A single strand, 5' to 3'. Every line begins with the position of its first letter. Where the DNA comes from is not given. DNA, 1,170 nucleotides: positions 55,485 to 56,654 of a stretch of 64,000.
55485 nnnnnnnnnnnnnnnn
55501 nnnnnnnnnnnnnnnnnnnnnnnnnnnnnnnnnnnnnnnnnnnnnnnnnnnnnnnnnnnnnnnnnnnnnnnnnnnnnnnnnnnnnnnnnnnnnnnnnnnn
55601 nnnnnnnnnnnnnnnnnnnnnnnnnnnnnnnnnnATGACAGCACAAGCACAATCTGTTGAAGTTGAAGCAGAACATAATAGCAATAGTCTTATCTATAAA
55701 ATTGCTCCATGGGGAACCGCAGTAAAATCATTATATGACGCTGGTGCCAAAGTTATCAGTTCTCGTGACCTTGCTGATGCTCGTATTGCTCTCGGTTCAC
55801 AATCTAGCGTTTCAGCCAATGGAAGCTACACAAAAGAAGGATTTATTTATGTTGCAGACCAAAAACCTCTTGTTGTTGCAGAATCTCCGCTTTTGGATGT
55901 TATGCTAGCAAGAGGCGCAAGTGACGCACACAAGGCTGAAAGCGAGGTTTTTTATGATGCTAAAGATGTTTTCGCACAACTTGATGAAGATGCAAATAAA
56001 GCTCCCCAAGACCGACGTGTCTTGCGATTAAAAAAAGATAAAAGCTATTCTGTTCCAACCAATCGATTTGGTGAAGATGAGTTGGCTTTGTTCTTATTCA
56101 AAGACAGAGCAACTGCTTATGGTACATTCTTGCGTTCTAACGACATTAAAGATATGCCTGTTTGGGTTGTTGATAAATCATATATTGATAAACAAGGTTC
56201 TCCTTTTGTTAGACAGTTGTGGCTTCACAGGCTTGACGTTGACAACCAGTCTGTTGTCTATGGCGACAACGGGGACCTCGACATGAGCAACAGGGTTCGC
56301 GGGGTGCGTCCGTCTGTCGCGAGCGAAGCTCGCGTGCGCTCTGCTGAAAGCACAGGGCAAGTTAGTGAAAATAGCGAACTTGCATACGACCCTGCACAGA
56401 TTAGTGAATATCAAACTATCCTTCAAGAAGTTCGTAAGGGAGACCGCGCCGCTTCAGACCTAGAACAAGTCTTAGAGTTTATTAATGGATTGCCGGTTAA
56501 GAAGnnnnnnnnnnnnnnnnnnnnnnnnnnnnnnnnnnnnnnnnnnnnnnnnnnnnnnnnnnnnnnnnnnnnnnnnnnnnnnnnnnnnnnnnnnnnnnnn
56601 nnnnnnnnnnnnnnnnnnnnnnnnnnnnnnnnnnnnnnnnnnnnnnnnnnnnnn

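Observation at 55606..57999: Complete diversity-generating retroelement with a perfect adenine-only TR/VR mismatch pattern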

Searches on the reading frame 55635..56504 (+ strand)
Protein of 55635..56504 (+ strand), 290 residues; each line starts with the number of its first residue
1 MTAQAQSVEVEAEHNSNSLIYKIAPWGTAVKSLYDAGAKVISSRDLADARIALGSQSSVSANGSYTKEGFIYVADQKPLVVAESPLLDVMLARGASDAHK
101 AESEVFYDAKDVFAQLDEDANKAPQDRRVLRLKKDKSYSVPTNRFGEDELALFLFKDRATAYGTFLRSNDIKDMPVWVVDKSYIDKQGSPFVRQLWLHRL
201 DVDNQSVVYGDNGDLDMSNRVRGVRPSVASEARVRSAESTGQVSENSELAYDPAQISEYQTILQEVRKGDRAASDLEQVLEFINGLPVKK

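Call 9: search_protein_families(library=pfam, proteins=[window:55635-56504:+], max_evalue=0.01)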
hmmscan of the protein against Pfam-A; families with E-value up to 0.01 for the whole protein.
seq(290 aa): 0 families

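Call 13: find_homologous_proteins(query=window:55635-56504:+)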
Query seq(290 aa) (290 aa): 24 proteins with E <= 0.001 among 1801 candidates.
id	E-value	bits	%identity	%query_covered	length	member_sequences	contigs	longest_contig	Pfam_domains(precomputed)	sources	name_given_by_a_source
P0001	1.3e-183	626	100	100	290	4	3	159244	-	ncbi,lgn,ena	ncbi:MAG: hypothetical protein AABX53_02500 [Nanoarchaeota archaeon]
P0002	2.1e-83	298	54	100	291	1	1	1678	-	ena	-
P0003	4.0e-75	271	51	94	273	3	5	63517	-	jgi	jgi:hypothetical protein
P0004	1.3e-67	246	45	100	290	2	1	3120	-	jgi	jgi:hypothetical protein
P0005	4.8e-43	166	42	77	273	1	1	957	-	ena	-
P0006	2.7e-29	120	37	82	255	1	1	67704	-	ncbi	-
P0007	7.7e-27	112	36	79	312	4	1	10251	-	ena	-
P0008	2.1e-26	111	39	69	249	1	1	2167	-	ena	-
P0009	2.5e-25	107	38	70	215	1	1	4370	-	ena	-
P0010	3.7e-25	107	41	57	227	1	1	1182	-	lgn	-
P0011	3.9e-25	107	39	76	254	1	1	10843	-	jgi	jgi:hypothetical protein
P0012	1.0e-23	102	39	69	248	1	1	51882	-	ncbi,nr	ncbi:MAG: hypothetical protein Q8Q42_03290 [Nanoarchaeota archaeon]|nr:hypothetical protein [Nanoarc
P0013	2.3e-23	101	35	85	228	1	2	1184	-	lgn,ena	-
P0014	1.2e-22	99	36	89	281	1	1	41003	-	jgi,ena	-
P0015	2.5e-22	98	36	72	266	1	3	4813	-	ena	-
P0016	2.0e-21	95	33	68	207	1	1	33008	-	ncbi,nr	ncbi:hypothetical protein HYT57_00220 [Candidatus Woesearchaeota archaeon]|nr:hypothetical protein [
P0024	2.5e-14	71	34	75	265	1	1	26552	-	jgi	jgi:hypothetical protein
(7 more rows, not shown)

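Call 17: find_encoding_contigs(protein=P0003, flank=4000, max_places=3)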
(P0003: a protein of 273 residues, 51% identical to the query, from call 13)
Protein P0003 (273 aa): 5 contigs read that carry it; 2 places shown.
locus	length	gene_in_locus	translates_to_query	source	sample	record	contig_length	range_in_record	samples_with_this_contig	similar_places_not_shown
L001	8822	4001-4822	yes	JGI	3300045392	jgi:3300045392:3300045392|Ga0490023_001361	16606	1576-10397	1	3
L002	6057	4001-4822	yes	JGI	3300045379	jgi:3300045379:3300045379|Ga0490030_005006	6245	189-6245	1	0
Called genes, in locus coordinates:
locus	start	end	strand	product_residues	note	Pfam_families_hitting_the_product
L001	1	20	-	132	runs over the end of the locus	PF00203:Ribosomal_S19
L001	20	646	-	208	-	PF03947:Ribosomal_L2_C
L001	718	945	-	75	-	PF00276:Ribosomal_L23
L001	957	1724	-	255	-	PF00573:Ribosomal_L4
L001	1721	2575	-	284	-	PF00297:Ribosomal_L3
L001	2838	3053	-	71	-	-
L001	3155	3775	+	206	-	PF00413:Peptidase_M10 (weak)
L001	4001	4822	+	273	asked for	-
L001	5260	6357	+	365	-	PF00078:RVT_1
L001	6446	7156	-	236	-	-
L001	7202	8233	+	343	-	PF01594:AI-2E_transport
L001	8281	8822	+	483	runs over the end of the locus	PF02885:Glycos_trans_3N (faint), PF00591:Glycos_transf_3, PF07831:PYNP_C (weak)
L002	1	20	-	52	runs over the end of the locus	-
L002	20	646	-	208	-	PF03947:Ribosomal_L2_C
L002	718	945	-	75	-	PF00276:Ribosomal_L23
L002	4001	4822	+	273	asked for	-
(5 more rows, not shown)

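Call 18: find_encoding_contigs(protein=P0006, flank=4000, max_places=2)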
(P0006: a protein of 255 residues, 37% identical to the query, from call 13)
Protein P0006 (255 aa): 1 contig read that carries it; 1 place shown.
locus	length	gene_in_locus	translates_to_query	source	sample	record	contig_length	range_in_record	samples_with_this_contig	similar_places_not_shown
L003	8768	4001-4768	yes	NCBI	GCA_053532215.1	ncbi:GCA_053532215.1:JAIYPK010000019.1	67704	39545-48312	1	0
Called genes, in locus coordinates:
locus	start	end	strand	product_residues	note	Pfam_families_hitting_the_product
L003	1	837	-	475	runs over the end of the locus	PF02934:GatB_N, PF02637:GatB_Yqey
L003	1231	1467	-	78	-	PF04457:MJ1316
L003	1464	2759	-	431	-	PF18195:GatD_N, PF00710:Asparaginase, PF17763:Asparaginase_C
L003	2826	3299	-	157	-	-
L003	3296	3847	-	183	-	PF01909:NTP_transf_2, PF18765:Polbeta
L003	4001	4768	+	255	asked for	-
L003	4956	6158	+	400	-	PF00078:RVT_1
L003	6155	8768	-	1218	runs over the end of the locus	PF02359:CDC48_N, PF02933:CDC48_2, PF00004:AAA, PF14890:Intein_splicing, PF14528:LAGLIDADG_3, PF00004:AAA, PF17862:AAA_lid_3, PF00004:AAA, +22 more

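Call 19: find_encoding_contigs(protein=P0012, flank=4000, max_places=1)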
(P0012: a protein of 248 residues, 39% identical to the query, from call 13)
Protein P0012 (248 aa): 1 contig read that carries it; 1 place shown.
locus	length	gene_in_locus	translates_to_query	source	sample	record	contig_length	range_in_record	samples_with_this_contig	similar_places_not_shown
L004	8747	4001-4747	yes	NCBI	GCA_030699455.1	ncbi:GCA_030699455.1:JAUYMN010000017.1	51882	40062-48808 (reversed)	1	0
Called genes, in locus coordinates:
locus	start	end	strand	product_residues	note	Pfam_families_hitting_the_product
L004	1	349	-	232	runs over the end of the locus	-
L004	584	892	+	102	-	PF02627:CMD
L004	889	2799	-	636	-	-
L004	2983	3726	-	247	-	-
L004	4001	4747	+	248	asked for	-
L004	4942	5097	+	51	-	-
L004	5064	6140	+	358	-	PF00078:RVT_1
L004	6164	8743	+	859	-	PF00133:tRNA-synt_1, PF01406:tRNA-synt_1e (faint), PF09334:tRNA-synt_1g, PF13603:tRNA-synt_1_2, PF00133:tRNA-synt_1, PF09334:tRNA-synt_1g (weak), PF08264:Anticodon_1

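Call 20: find_encoding_contigs(protein=P0014, flank=4000, max_places=1)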
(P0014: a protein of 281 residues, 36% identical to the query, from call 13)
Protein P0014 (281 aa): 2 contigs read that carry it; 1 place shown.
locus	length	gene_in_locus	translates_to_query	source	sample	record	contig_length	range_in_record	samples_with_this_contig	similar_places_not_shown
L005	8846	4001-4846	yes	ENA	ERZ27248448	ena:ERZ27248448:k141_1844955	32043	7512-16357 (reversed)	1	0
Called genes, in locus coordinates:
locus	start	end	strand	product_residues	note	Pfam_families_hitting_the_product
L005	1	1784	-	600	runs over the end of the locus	PF13522:GATase_6, PF13537:GATase_7, PF01380:SIS, PF13580:SIS_2 (faint), PF01380:SIS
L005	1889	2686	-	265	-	PF01944:SpoIIM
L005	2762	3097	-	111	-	-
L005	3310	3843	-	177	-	PF01909:NTP_transf_2, PF18765:Polbeta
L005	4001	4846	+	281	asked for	-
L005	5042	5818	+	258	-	PF00078:RVT_1 (faint)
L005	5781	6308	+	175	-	PF00078:RVT_1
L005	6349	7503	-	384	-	PF16900:REPA_OB_2 (weak), PF17244:CDC24_OB3 (faint), PF01336:tRNA_anti-codon, PF08646:Rep_fac-A_C (weak)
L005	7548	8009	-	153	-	-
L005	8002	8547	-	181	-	PF01909:NTP_transf_2, PF18765:Polbeta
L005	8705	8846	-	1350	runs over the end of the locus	PF01510:Amidase_2, PF01464:SLT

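Call 21: find_encoding_contigs(protein=P0016, flank=4000, max_places=1)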
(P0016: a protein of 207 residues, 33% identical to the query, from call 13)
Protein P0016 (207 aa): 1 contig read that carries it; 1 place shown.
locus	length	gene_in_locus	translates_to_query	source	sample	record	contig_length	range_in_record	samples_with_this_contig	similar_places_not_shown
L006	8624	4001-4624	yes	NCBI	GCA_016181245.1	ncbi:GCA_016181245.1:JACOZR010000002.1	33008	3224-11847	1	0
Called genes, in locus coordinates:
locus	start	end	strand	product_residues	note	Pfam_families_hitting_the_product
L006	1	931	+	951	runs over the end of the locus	PF02516:STT3, PF21436:STT3-PglB_core (weak)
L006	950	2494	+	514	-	-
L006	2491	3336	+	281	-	PF01728:FtsJ (faint), PF13489:Methyltransf_23, PF07021:MetW (weak), PF13847:Methyltransf_31, PF08241:Methyltransf_11, PF08242:Methyltransf_12, PF13649:Methyltransf_25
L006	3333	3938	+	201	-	PF01209:Ubie_methyltran, PF13489:Methyltransf_23, PF13847:Methyltransf_31, PF08241:Methyltransf_11, PF08242:Methyltransf_12, PF13649:Methyltransf_25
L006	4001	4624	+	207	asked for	-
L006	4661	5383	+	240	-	PF00535:Glycos_transf_2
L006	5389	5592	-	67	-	-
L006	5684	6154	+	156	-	PF02811:PHP (weak)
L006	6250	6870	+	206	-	PF09997:DUF2238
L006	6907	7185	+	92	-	-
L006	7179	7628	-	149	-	PF00004:AAA (weak), PF13238:AAA_18, PF13671:AAA_33 (faint), PF13207:AAA_17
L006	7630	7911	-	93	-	PF04010:DUF357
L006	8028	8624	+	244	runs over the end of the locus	-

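Call 22: find_encoding_contigs(protein=P0024, flank=4000, max_places=1)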
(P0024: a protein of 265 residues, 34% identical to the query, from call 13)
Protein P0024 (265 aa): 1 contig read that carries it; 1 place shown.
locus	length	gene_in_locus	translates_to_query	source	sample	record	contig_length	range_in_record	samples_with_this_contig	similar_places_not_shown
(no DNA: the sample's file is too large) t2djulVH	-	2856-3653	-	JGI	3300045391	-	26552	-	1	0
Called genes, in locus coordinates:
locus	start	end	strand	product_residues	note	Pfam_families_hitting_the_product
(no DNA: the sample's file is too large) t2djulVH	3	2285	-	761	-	?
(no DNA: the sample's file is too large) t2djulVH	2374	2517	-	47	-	-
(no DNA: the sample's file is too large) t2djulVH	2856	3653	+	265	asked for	-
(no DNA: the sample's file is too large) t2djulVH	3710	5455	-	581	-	PF23613:ELP3_N, PF04055:Radical_SAM, PF16199:Radical_SAM_C, PF00583:Acetyltransf_1, PF13673:Acetyltransf_10 (faint)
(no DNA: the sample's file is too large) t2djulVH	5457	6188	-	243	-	PF00899:ThiF, PF13241:NAD_binding_7 (faint)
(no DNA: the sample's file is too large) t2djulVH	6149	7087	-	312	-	PF01171:ATP_bind_3, PF03054:tRNA_Me_trans (weak)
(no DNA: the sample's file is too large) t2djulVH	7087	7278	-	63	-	PF02597:ThiS (weak)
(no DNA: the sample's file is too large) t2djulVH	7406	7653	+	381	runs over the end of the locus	PF00438:S-AdoMet_synt_N, PF02772:S-AdoMet_synt_M, PF02773:S-AdoMet_synt_C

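Call 24: predict_structure(alignment_id=A1)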
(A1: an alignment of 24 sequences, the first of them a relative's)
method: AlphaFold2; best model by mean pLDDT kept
length: 290 residues; sequences in the alignment: 24
mean_pLDDT: 87.2   pTM: 0.76
mean pLDDT of the five models: 87.2, 86.7, 83.9, 83.6, 83.2
residues with pLDDT >= 90: 206; 70-90: 41; 50-70: 21; < 50: 22
segments of 3 or more residues with pLDDT < 50: 1-3, 231-247
pLDDT, mean of each block of 10 residues (from residue 1): 68 90 96 96 97 95 96 97 97 96 96 97 98 96 97 98 96 96 95 96 80 90 82 45 47 72 79 78 60
secondary structure, 60 per line:
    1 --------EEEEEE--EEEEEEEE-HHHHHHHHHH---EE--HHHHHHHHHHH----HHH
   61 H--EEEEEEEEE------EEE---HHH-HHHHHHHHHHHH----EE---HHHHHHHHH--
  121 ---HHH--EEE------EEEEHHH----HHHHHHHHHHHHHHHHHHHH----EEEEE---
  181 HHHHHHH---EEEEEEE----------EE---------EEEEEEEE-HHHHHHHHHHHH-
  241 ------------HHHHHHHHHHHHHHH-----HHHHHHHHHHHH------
elements in order: E9-14 E17-24 H26-35 H43-53 H58-61 E64-72 E79-81 H89-100 H110-118 E129-131 E138-141 H149-168 E173-177 H181-187 E191-197 E219-226 H228-239 H253-267 H273-284

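Call 27: fold_search(model_id=the predicted structure, library=pdb)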
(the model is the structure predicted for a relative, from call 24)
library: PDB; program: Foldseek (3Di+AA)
matches with E <= 10: 132; with E <= 0.001: 1
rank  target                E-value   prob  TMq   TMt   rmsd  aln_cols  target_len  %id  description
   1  5ioo_A                6.4e-09  1.00  0.53  0.70   4.1       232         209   17  Accommodation of massive sequence variation in Nanoarchaeota by the C-type lectin fold (released 2016-11-09)
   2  2cve                  1.9e-01  0.02  0.08  0.10  24.2       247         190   13  Crystal structure of a conserved hypothetical protein TT1547 from thermus thermophilus HB8 (released 2005-12-02)
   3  5kwy_B                2.0e-01  0.02  0.09  0.10  18.2       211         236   10  Structure of human NPC1 middle lumenal domain bound to NPC2 (released 2016-08-24)
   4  5xtw_F                2.8e-01  0.07  0.20  0.14  18.9       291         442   10  Crystal structure of the CysR-CTLD2 fragment of human MR at acidic pH (released 2017-12-27)
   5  8oxd_A                3.8e-01  0.35  0.19  0.41   8.9        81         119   12  Structure of the human LYVE-1 (lymphatic vessel endothelial receptor-1) hyaluronan binding domain bound with decasacch (released 2024-11-13)
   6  2bpd_A                4.9e-01  0.23  0.16  0.33   4.7        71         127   13  STRUCTURE OF MURINE DECTIN-1 (released 2006-08-30)
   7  6ioe_A                5.5e-01  0.04  0.18  0.12  19.8       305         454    8  Crystal structure of the CysR-CTLD2 fragment of human MR at basic pH (pH 8.5) (released 2019-09-18)
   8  2bpe_A                5.9e-01  0.23  0.16  0.32   3.8        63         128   13  STRUCTURE OF MURINE DECTIN-1 (released 2006-08-31)
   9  7qsr_A                5.9e-01  0.20  0.16  0.04  13.2        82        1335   13  CryoEM structure of the Ectodomain of Human PLA2R (released 2022-07-20)
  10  8esq_d                7.1e-01  0.06  0.12  0.27  10.6        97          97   18  Ytm1 associated nascent 60S ribosome State 2 (released 2022-11-30)
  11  8h4v_B                7.6e-01  0.23  0.15  0.29   3.6        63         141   10  Mincle CRD complex with PGL trisaccharide (released 2023-08-09)
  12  8hbc_A                7.6e-01  0.20  0.17  0.09   4.2        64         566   12  Crystal structure of the CysR-CTLD3 fragment of human DEC205 (released 2023-11-01)
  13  3bh1_A                8.1e-01  0.02  0.11  0.08  15.9       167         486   10  Crystal structure of protein DIP2346 from Corynebacterium diphtheriae (released 2007-12-11)
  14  6inn_A                9.2e-01  0.03  0.18  0.10  19.3       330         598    8  Crystal structure of the CysR-CTLD3 fragment of human MR at acidic pH (pH 5.6) (released 2019-09-18)
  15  8esr_d                1.0e+00  0.04  0.11  0.24  10.9       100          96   19  Ytm1 associated nascent 60S ribosome (-fkbp39) State 2 (released 2022-11-30)
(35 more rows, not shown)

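Call 30: search_solved_structures(query=A1, max_evalue=1, show_alignments=1)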
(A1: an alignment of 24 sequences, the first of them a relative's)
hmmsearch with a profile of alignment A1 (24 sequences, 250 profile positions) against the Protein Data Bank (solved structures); distinct sequences matched with E-value up to 1: 0.

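Call 34: find_encoding_contigs(protein=P0001, flank=3000, max_places=6)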
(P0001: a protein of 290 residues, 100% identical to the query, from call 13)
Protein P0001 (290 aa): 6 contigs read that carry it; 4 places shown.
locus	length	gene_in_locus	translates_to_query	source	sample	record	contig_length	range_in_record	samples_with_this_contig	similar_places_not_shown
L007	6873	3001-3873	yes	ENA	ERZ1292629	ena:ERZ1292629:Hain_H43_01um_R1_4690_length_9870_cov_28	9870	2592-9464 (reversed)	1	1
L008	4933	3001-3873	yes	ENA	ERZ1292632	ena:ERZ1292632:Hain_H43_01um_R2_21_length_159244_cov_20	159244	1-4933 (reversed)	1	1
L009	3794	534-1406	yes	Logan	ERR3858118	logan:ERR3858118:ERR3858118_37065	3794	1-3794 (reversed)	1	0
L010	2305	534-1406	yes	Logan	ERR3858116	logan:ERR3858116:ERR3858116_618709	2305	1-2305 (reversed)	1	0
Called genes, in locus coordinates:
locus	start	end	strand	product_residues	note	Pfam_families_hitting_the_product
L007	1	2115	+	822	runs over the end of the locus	PF00133:tRNA-synt_1, PF01406:tRNA-synt_1e (faint), PF09334:tRNA-synt_1g, PF13603:tRNA-synt_1_2, PF00133:tRNA-synt_1, PF08264:Anticodon_1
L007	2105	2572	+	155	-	-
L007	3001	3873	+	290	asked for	-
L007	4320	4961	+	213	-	-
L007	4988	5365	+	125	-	-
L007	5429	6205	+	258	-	PF02673:BacA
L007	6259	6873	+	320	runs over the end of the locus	-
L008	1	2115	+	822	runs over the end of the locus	PF00133:tRNA-synt_1, PF01406:tRNA-synt_1e (faint), PF09334:tRNA-synt_1g, PF13603:tRNA-synt_1_2, PF00133:tRNA-synt_1, PF08264:Anticodon_1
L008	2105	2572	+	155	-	-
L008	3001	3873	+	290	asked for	-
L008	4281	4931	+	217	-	?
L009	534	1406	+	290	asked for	-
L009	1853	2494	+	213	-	-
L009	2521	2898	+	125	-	-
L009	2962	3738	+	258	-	PF02673:BacA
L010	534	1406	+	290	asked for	-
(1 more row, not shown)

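Call 58: list_cluster_members(proteins=[P0001])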
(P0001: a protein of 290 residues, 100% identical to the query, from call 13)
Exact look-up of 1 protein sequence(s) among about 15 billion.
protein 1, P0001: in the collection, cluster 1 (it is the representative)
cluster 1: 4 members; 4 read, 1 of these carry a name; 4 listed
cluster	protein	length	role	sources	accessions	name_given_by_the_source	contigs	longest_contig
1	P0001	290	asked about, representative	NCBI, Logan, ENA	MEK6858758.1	MAG: hypothetical protein AABX53_02500 [Nanoarchaeota archaeon]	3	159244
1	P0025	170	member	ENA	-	-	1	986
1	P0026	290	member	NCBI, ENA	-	-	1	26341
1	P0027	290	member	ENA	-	-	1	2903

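Call 60: find_encoding_contigs(protein=P0026, flank=3000, max_places=3)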
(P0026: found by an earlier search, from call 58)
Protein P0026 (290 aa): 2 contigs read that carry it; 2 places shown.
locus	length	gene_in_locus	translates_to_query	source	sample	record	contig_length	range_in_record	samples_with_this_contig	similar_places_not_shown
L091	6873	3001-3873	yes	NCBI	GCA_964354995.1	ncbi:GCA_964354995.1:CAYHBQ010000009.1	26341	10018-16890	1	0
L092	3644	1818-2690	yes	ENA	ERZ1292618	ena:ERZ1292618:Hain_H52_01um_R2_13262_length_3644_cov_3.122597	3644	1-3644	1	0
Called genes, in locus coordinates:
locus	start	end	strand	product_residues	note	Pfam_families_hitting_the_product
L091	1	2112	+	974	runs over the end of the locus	PF00133:tRNA-synt_1, PF01921:tRNA-synt_1f (faint), PF01406:tRNA-synt_1e (faint), PF09334:tRNA-synt_1g, PF13603:tRNA-synt_1_2, PF00293:NUDIX, PF00133:tRNA-synt_1, PF08264:Anticodon_1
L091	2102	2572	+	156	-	-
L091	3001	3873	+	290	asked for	-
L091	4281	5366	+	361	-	PF00078:RVT_1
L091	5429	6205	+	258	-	PF02673:BacA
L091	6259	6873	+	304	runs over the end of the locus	-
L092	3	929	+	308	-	?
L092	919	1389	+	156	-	-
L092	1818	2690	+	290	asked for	-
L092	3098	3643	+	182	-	?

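Call 61: find_encoding_contigs(protein=P0027, flank=3000, max_places=3)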
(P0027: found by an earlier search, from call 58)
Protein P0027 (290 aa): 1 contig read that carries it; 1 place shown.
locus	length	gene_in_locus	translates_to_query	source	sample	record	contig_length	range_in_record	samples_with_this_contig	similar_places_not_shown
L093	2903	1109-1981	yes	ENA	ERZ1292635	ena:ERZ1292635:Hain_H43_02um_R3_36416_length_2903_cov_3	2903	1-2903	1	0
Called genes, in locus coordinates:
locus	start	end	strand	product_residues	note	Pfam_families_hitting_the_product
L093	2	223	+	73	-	?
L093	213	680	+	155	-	-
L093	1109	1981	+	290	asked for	-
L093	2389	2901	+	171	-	?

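Call 74: search_protein_families(library=ncbifam, proteins=[P0001], max_evalue=0.01)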
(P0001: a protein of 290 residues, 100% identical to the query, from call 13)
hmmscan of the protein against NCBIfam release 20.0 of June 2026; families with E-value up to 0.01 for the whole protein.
P0001 (290 aa): 0 families

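Call 77: list_cluster_members(proteins=[L091:4281-5363:+, L007:4320-4958:+, L007:4988-5362:+])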
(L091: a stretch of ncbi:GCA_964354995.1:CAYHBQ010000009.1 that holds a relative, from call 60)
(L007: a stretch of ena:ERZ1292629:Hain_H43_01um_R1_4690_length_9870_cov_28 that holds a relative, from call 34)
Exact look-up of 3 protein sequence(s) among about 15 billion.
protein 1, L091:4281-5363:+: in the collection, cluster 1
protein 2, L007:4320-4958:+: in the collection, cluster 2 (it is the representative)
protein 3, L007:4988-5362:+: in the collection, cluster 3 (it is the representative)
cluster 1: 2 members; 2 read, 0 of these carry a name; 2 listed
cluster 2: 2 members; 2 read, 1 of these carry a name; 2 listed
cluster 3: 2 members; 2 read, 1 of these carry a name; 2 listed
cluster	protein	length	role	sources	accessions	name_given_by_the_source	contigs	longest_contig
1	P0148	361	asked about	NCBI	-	-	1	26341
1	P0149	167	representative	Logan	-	-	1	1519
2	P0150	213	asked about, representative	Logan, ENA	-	-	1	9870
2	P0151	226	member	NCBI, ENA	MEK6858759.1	MAG: hypothetical protein AABX53_02505 [Nanoarchaeota archaeon]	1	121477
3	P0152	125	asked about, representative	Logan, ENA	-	-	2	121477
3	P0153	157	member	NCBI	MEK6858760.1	MAG: RNA-directed DNA polymerase [Nanoarchaeota archaeon]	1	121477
